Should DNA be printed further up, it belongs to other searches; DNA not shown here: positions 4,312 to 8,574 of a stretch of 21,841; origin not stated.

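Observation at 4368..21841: At least five tandem giant paralogs (ZnR-cyclase-STAND-TPR-ConA-like) behind one promoter: candidate NLR-like sensor array with cyclic-nucleotide output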

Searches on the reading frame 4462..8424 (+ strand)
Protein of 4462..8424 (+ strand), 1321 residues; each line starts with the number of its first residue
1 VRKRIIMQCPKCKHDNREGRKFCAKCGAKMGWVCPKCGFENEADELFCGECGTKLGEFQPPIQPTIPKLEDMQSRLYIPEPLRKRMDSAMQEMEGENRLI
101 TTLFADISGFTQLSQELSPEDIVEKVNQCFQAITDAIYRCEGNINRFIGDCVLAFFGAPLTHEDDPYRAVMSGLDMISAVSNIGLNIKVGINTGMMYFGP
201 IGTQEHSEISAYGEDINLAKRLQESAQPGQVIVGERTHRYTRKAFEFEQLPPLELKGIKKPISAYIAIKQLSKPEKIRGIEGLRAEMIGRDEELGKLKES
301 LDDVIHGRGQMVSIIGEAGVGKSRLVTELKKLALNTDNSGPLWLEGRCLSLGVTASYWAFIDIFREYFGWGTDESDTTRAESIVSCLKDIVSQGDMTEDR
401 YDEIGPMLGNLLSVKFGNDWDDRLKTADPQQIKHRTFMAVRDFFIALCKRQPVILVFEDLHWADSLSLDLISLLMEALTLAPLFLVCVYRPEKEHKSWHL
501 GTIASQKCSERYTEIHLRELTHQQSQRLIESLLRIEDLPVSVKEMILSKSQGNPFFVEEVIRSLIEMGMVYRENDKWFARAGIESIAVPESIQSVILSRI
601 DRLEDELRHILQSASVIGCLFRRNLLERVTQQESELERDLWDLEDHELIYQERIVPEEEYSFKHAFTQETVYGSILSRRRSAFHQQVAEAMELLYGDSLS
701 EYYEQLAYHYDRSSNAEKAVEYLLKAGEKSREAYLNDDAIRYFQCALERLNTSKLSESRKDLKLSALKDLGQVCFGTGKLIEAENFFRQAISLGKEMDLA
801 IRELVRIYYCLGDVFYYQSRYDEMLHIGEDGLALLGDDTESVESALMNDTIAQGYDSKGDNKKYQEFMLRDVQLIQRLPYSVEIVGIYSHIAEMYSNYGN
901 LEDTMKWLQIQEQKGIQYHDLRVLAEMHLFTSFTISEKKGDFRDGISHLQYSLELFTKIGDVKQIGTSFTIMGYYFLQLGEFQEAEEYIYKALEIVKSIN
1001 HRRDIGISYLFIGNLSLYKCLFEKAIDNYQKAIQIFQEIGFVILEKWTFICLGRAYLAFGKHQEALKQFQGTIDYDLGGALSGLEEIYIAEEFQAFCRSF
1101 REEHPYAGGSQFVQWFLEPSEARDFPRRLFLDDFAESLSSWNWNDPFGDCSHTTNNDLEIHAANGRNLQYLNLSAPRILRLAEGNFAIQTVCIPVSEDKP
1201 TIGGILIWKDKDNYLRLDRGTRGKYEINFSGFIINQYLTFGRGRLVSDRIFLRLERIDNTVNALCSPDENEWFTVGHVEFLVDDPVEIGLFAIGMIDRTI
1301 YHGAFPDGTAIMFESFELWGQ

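Call 6: search_protein_families(library=pfam, proteins=[window:4462-8424:+], max_evalue=0.01)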
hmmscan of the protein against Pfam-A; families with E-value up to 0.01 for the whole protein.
window:4462-8424:+ (1321 aa): 18 families
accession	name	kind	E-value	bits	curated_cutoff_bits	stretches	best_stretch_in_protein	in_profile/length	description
PF13424.12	TPR_12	-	2.7e-27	95.2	30.1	3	1007-1070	4-69/77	Tetratricopeptide repeat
PF13191.12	AAA_16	-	1.3e-26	94.5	32.6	1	288-486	3-167/167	AAA ATPase domain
PF00211.25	Guanylate_cyc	-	8.2e-23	81.4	21.9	1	100-266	9-180/183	Adenylate and Guanylate cyclase catalytic domain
PF07719.23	TPR_2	-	1e-11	44.5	27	0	766-793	3-30/34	Tetratricopeptide repeat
PF00515.34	TPR_1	-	3.2e-11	43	27.8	0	972-995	7-30/34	Tetratricopeptide repeat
PF13240.11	Zn_Ribbon_1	-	2.6e-10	40.2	25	2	34-55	2-23/23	zinc-ribbon domain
PF17874.7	TPR_MalT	-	6.5e-10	39.2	45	2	970-1057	44-131/336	MalT-like TPR region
PF12773.13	DZR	-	1e-09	38.8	27.3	1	9-52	1-45/45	Double zinc ribbon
PF13248.11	Zn_ribbon_3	-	4.7e-08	32.7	27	2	8-30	4-26/26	zinc-ribbon domain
PF13374.12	TPR_10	-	2e-07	31.2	27.5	0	973-997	9-33/42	Tetratricopeptide repeat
PF13428.12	TPR_14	-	3.4e-07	30.7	23.5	0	972-995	7-30/44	Tetratricopeptide repeat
PF08271.17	Zn_Ribbon_TF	-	8.3e-05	22.5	29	1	33-60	2-34/43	TFIIB zinc-binding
PF13432.12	TPR_16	-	0.00023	22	32.7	0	1052-1076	3-27/65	Tetratricopeptide repeat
PF13181.12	TPR_8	-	0.00043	20.7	25.7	0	971-995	6-30/34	Tetratricopeptide repeat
PF10923.14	BrxC_BrxD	-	0.00044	19.7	22.2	1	281-335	21-75/414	BREX system ATP-binding protein BrxC/D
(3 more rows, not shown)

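Call 8: search_protein_families(library=padloc, proteins=[window:4462-8424:+], max_evalue=0.01)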
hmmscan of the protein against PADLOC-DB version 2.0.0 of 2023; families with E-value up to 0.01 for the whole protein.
window:4462-8424:+ (1321 aa): 12 families
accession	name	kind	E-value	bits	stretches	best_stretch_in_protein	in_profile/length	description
PDLC02370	PycC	-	4.4e-18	63.8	1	90-243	72-240/340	-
PDLC00734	PycC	-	2.6e-15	54.4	1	85-235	175-338/374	Pycsar cyclase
PDLC00764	PycC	-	2.1e-12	44.7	1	94-235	89-247/449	Pycsar cyclase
PDLC02366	PycC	-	8.3e-11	39.5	1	99-244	277-436/486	-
PDLC02367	PycC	-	2.3e-10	38.3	1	100-243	44-194/226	-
PDLC01169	TPR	-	4.8e-10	37.3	1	935-1015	118-195/252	TPR repeats containing protein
PDLC00765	PycC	-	6.6e-10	36.6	1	101-240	259-411/477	Pycsar cyclase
PDLC00767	PycC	-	1.7e-09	35.5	1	95-242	88-250/337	Pycsar cyclase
PDLC00766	PycC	-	2.9e-05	21.6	1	100-236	44-190/232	Pycsar cyclase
PDLC02369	PycC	-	0.00012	19.7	1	100-240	47-190/248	-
PDLC00762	PycC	-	0.00015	18.8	1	100-241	283-445/508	Pycsar cyclase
PDLC03959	SngB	-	0.0055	13.8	0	282-336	27-81/439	-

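Call 9: search_protein_families(library=ncbifam, proteins=[window:4462-8424:+], max_evalue=0.01)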
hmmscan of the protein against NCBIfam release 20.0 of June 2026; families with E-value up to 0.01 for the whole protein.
window:4462-8424:+ (1321 aa): 10 families
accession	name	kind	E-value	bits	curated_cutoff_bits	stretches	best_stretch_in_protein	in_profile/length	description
TIGR03903.1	TOMM_kin_cyc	equivalog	7.6e-81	272.5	705.75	1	78-757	267-928/1267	TOMM system kinase/cyclase fusion protein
NF053520.1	HK_Porph_FimS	equivalog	1.7e-08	33.2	600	2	750-990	33-268/618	sensor histidine kinase FimS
NF011149.0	PRK14559.1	equivalog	1.5e-06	27.3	374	1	7-58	2-54/642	serine/threonine phosphatase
NF053617.1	SARPRegAfsRStmc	equivalog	0.0001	20.4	1430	1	940-1072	750-882/986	SARP-family global regulator AfsR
NF058673.1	LipAdnlyCyLipJMY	equivalog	0.00013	20.9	800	1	92-235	288-416/449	bifunctional lipase/adenylate cyclase LipJ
NF040959.1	MamA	equivalog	0.00031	20.2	200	0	888-1072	40-199/204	magnetosome protein MamA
TIGR02917.1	PEP_TPR_lipo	equivalog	0.00089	17.2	312.2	0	768-828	469-529/899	XrtA/PEP-CTERM system TPR-repeat protein PrsT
TIGR02928.1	TIGR02928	subfamily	0.0039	16.1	181.3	1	286-329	16-60/366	orc1/cdc6 family replication initiation protein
TIGR02521.1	type_IV_pilW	equivalog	0.0059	16.2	154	0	763-823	134-194/234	type IV pilus biogenesis/stability protein PilW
NF011302.0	PRK14714.1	equivalog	0.0069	13.9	1791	1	7-58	681-735/1350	DNA-directed DNA polymerase II large subunit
